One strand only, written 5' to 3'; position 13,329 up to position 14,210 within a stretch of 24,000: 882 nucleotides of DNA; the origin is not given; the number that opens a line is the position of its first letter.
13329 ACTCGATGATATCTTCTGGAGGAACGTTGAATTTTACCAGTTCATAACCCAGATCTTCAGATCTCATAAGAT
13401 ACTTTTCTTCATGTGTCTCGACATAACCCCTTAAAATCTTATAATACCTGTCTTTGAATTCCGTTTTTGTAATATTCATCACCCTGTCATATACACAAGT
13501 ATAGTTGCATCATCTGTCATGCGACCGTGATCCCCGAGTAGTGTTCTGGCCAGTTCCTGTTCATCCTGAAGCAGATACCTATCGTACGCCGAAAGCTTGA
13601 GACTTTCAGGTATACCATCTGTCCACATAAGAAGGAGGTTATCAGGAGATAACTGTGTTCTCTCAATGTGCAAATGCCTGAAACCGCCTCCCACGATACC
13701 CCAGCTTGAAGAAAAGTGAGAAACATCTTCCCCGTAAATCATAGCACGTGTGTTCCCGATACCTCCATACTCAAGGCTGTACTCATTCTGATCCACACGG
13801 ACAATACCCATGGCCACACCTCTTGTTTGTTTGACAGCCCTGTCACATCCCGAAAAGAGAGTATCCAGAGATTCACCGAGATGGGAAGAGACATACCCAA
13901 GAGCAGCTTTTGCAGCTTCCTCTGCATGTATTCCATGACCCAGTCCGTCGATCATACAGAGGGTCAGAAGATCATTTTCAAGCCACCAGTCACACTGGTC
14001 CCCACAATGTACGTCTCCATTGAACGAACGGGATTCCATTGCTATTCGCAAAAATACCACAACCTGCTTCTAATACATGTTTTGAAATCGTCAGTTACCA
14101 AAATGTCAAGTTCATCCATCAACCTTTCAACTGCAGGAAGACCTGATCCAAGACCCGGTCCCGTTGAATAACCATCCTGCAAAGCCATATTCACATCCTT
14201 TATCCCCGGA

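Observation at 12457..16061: Complete stressosome-type module (RsbR-RsbS-RsbT-GHKL-RsbX) in a methanogenic archaeon, coupled to a histidine kinase instead of a sigma-factor cascade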

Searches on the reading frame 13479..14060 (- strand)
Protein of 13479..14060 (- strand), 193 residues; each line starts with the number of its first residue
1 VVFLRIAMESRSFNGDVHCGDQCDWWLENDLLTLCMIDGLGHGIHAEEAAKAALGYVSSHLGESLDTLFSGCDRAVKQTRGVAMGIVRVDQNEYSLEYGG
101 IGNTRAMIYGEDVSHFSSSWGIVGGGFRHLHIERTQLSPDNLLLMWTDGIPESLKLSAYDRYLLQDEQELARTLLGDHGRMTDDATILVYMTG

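Call 3: search_protein_families(library=pfam, proteins=[window:13479-14060:-], max_evalue=0.01)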
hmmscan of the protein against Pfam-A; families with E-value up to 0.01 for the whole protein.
window:13479-14060:- (193 aa): 2 families
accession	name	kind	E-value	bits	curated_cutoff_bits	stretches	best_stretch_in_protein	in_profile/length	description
PF07228.17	SpoIIE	-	4.8e-07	30.4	25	1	32-188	5-187/192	Stage II sporulation protein E (SpoIIE)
PF13672.11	PP2C_2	-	0.00055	20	24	0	18-67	11-60/209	Protein phosphatase 2C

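Call 4: search_protein_families(library=ncbifam, proteins=[window:13479-14060:-], max_evalue=0.01)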
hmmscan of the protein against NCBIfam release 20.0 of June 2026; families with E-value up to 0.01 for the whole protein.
window:13479-14060:- (193 aa): 0 families

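Call 51: search_solved_structures(query=window:13479-14039:-, max_evalue=0.1, show_alignments=2)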
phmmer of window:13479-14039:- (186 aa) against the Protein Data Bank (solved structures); distinct sequences matched with E-value up to 0.1: 2.
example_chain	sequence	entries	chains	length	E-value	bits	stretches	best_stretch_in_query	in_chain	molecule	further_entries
3zt9_A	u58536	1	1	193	4.5e-17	66.2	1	3-182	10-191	Stage II sporulation protein E (SpoIIE)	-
3w40_A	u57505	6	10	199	8.9e-09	39.1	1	8-107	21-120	Phosphoserine phosphatase RsbX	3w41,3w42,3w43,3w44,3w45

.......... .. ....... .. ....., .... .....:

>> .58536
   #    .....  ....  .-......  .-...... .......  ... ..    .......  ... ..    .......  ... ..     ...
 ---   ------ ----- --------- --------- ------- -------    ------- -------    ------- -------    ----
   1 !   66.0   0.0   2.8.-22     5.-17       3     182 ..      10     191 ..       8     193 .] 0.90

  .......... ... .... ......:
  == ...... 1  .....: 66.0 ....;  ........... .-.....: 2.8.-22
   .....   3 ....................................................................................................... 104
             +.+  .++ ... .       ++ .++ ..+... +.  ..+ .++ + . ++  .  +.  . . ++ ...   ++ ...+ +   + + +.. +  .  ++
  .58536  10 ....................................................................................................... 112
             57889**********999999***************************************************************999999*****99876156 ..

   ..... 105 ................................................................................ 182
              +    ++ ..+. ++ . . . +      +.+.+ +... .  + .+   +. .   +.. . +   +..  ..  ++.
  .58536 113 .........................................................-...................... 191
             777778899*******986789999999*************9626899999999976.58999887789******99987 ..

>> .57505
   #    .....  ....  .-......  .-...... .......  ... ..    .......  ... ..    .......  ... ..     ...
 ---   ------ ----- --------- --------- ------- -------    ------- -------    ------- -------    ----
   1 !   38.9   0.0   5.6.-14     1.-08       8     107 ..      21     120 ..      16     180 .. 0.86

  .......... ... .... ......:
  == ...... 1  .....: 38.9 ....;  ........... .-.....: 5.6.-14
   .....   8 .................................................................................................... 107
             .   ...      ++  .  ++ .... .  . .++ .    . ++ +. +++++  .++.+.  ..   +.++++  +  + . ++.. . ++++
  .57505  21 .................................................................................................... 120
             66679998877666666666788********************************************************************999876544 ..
